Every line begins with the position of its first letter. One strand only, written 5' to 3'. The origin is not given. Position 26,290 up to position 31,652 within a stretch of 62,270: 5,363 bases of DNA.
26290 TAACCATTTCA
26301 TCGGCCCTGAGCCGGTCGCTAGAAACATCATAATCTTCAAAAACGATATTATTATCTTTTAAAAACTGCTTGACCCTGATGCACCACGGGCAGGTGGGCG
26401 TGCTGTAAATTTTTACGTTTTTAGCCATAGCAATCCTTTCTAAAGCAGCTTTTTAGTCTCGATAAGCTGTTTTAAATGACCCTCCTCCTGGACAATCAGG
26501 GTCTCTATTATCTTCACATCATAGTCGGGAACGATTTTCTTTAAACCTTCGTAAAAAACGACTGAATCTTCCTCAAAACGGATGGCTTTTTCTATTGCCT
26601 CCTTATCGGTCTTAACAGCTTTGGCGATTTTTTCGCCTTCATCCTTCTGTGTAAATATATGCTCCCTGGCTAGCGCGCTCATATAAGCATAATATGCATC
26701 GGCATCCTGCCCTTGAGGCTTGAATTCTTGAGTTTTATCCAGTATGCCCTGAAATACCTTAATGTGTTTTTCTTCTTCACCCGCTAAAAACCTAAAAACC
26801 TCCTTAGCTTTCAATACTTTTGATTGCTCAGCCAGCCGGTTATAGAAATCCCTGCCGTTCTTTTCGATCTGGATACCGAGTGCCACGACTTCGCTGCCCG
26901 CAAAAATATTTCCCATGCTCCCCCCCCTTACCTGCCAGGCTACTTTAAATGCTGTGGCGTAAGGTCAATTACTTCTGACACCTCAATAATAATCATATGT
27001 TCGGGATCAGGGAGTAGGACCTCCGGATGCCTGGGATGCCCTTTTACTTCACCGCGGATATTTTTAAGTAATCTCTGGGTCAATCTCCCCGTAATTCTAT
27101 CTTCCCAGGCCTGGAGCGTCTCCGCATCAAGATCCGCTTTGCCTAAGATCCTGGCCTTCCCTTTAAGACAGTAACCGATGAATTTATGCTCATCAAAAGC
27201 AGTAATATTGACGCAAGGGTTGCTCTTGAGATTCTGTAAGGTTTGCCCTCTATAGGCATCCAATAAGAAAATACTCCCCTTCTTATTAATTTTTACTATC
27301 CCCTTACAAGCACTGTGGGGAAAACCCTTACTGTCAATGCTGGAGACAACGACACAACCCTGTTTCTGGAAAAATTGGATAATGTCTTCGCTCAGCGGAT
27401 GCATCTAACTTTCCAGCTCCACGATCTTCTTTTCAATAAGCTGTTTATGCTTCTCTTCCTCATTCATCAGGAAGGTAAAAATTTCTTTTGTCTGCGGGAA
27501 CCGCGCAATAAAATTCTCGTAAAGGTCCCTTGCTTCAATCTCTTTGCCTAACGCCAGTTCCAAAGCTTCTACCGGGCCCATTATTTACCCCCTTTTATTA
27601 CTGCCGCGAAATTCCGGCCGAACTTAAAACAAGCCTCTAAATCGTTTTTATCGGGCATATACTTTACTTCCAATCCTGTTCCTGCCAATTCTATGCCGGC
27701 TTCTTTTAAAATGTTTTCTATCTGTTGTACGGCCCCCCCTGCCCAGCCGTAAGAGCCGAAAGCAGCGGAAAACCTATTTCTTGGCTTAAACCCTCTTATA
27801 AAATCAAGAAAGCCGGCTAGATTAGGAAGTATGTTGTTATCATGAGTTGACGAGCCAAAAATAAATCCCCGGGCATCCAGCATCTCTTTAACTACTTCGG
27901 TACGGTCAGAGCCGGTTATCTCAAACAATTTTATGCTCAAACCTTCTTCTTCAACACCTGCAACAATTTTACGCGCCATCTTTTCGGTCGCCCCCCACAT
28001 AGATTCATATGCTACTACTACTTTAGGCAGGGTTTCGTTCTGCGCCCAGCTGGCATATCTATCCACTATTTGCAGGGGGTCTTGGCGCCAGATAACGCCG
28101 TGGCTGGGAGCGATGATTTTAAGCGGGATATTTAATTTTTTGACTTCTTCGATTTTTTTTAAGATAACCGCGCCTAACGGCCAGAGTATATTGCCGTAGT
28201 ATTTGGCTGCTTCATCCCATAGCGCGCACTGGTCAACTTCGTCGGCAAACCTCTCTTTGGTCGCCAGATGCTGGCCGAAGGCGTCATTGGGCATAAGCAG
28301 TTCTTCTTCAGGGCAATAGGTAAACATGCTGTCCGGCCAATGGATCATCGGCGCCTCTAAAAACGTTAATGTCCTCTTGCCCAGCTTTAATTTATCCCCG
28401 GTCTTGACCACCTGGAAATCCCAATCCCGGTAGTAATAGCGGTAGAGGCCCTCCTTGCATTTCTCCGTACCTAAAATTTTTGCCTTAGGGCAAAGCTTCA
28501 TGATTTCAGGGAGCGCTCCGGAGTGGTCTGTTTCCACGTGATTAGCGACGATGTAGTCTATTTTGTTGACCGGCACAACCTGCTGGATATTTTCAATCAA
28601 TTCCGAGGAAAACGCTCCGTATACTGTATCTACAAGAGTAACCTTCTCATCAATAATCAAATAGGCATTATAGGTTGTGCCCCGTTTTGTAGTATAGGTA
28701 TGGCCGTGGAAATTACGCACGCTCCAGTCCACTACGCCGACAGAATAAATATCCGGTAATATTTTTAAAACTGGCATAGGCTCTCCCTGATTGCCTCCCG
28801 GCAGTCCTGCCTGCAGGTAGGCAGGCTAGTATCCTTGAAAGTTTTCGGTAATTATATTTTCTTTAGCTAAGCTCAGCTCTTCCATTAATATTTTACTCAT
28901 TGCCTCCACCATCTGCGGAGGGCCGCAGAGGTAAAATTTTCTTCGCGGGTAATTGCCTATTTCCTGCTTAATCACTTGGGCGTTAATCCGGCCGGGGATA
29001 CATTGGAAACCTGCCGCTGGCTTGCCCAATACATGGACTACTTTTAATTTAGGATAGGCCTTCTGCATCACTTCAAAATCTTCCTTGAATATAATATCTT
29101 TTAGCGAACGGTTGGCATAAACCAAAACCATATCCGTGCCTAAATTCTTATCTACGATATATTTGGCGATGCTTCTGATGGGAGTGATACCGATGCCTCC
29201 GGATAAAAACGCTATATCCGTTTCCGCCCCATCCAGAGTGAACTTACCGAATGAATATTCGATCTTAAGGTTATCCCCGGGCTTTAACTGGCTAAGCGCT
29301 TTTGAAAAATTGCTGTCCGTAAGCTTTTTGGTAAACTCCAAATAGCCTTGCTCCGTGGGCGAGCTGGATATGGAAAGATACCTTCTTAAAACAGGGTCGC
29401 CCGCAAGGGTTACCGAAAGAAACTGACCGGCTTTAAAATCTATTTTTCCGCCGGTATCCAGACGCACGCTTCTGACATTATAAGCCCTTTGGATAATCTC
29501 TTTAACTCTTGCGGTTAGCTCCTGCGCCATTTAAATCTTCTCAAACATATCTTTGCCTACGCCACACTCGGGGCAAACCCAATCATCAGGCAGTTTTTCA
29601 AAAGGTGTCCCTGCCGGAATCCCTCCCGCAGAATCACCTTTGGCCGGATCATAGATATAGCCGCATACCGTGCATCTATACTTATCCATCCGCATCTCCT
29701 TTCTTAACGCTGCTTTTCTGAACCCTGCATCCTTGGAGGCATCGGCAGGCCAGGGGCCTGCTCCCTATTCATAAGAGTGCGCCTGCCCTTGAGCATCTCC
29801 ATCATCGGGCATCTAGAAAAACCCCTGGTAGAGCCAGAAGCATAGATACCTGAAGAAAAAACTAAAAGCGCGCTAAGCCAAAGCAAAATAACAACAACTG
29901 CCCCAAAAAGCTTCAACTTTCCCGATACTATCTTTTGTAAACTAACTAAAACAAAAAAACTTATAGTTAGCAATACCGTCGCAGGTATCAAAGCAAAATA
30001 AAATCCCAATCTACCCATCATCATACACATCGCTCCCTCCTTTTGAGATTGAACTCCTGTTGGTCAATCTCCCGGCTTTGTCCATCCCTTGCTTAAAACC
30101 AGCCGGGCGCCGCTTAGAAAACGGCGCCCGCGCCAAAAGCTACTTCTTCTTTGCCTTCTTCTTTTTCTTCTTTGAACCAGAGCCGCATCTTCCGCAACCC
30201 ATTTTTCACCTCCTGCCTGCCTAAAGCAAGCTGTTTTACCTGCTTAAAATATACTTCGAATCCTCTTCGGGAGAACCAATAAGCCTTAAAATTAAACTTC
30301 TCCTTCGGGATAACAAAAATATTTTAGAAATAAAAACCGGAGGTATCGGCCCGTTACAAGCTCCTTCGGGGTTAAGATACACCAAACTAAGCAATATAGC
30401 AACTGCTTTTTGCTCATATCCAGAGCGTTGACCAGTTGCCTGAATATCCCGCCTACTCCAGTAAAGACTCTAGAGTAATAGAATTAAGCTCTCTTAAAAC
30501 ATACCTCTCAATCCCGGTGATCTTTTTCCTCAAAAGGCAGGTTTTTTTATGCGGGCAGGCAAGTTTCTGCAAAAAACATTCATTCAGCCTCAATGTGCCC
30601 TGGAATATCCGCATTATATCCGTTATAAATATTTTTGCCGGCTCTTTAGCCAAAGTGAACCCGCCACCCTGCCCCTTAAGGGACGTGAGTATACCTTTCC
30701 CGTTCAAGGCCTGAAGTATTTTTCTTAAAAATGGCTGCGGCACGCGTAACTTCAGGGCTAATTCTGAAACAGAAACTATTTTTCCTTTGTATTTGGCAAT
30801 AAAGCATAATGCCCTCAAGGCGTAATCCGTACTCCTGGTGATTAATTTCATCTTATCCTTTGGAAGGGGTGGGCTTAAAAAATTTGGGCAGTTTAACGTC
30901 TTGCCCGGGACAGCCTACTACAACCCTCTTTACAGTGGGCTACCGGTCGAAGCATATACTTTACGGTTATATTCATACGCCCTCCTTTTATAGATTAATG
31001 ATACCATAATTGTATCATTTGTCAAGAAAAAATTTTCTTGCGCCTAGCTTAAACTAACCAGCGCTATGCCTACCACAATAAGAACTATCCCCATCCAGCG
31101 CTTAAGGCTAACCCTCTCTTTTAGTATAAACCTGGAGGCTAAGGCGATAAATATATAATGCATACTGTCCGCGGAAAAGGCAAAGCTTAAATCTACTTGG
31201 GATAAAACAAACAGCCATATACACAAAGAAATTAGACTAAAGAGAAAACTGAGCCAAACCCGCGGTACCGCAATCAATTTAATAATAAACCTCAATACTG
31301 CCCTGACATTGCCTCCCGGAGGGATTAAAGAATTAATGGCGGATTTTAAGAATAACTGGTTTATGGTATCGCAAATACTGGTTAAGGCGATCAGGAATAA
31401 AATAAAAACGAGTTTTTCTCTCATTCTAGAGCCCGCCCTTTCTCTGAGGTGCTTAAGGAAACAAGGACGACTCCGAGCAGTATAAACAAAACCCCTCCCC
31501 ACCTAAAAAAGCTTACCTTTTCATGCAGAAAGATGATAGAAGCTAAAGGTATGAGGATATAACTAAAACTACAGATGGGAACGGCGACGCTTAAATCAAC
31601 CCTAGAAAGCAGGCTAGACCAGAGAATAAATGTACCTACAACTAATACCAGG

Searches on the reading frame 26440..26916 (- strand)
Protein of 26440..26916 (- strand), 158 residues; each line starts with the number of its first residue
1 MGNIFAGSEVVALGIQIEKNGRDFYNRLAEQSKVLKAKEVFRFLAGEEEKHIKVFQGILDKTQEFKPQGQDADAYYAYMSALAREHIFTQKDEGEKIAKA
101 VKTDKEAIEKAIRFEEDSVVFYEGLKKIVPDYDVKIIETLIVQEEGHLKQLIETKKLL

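Call 59: search_protein_families(library=pfam, proteins=[window:26440-26916:-], max_evalue=0.00001)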
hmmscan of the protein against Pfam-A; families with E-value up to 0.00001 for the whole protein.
window:26440-26916:- (158 aa): 1 family
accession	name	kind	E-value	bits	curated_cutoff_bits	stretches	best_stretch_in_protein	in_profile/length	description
PF02915.23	Rubrerythrin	-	1.8e-10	41.8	22.8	1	9-151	1-133/137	Rubrerythrin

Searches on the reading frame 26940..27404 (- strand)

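Call 60: search_protein_families(library=pfam, proteins=[window:26940-27404:-], max_evalue=0.00001)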
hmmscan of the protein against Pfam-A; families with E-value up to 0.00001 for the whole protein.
window:26940-27404:- (154 aa): 1 family
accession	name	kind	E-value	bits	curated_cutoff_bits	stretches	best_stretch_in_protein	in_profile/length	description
PF01243.27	PNPOx_N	-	6.5e-11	43.1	28.1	1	6-108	3-97/120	Pyridoxamine 5'-phosphate oxidase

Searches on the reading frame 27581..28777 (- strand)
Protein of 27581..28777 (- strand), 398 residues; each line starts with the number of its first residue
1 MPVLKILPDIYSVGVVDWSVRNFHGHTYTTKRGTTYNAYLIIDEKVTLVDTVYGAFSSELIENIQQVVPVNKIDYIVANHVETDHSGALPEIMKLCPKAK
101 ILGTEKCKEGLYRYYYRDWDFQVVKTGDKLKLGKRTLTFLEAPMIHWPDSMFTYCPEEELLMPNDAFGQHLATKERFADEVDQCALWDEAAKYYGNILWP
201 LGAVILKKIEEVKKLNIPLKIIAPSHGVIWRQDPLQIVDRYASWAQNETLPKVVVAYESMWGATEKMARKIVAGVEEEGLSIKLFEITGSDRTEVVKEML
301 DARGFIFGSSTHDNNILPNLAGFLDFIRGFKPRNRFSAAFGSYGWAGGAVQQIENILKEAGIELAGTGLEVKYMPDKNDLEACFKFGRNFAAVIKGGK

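Call 60: search_protein_families(library=pfam, proteins=[window:27581-28777:-], max_evalue=0.00001)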
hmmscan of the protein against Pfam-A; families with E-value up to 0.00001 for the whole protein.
window:27581-28777:- (398 aa): 3 families
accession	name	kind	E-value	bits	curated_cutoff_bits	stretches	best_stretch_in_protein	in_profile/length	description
PF00258.30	Flavodoxin_1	-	5e-20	72.6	25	1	255-387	1-143/143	Flavodoxin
PF19583.5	ODP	-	3e-19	70.1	27.2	1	36-227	3-194/194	ODP family beta lactamase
PF00753.33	Lactamase_B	-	3e-11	44.1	22.7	1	36-172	6-156/196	Metallo-beta-lactamase superfamily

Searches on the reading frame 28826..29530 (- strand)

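Call 60: search_protein_families(library=pfam, proteins=[window:28826-29530:-], max_evalue=0.00001)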
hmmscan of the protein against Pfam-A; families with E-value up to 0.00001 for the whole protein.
window:28826-29530:- (234 aa): 2 families
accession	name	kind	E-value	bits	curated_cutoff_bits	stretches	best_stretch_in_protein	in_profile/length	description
PF00175.26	NAD_binding_1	-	5.4e-22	78.9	22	1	108-212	1-108/109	Oxidoreductase NAD-binding domain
PF00970.30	FAD_binding_6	-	2.2e-08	34.8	21.1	1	11-97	8-97/99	Oxidoreductase FAD-binding domain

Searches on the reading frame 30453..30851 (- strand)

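Call 60: search_protein_families(library=pfam, proteins=[window:30453-30851:-], max_evalue=0.00001)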
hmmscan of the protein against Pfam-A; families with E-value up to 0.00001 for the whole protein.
window:30453-30851:- (132 aa): 1 family
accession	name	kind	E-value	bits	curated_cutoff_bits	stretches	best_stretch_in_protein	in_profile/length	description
PF02082.26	Rrf2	-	2.7e-32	112.1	30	1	4-131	1-130/132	Iron-dependent Transcriptional regulator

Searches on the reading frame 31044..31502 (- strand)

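Call 60: search_protein_families(library=pfam, proteins=[window:31044-31502:-], max_evalue=0.00001)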
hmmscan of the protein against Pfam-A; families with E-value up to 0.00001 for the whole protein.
window:31044-31502:- (152 aa): 3 families
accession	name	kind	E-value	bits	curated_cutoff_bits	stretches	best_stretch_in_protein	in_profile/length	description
PF00892.27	EamA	-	2.9e-07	31.3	28.2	1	84-150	68-134/135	EamA-like transporter family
PF03151.22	TPT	-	3.2e-06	27.2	30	1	94-151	80-137/291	Triose-phosphate Transporter family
PF10639.15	TMEM234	-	7.9e-06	26.4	30.1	1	51-149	14-112/113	Putative transmembrane family 234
